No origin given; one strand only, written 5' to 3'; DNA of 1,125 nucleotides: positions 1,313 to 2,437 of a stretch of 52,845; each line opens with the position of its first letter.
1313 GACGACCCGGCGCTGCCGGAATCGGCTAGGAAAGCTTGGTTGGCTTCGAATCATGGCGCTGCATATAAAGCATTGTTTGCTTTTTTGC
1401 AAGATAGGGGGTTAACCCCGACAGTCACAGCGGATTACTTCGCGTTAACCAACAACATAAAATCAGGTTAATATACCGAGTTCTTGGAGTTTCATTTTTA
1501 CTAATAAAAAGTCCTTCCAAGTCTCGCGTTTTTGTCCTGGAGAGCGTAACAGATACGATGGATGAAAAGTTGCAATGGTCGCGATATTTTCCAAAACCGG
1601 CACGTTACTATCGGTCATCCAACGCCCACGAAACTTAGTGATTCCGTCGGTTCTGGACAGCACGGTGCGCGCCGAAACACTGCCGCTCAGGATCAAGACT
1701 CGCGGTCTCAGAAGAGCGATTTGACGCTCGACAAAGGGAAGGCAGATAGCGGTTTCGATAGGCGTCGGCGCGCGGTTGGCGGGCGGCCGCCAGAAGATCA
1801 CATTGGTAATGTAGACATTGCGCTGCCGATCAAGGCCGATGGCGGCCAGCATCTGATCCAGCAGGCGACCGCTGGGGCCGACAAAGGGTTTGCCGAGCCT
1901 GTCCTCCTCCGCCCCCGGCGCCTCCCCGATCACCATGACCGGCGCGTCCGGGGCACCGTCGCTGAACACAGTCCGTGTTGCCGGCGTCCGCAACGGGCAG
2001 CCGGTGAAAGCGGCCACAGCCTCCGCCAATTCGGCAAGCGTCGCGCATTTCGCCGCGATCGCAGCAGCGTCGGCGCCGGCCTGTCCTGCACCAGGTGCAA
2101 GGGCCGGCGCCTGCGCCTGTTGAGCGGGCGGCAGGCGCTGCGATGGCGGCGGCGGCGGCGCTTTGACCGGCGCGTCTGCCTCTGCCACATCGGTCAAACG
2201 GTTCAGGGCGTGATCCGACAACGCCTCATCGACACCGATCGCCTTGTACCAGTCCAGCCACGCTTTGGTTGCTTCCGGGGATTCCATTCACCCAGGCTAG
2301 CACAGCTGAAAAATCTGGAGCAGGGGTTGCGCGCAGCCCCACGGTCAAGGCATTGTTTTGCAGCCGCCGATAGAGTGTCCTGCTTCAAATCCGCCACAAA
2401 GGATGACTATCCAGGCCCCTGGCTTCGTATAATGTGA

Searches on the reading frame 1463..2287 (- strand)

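Call 35: search_protein_families(library=pfam, proteins=[window:1463-2287:-], max_evalue=0.001)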
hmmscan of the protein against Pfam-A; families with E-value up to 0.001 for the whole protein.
window:1463-2287:- (274 aa): 1 family
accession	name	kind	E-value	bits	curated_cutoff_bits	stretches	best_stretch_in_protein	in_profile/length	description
PF03167.25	UDG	-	3.7e-34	118.2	24.3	1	108-260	1-140/141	Uracil DNA glycosylase superfamily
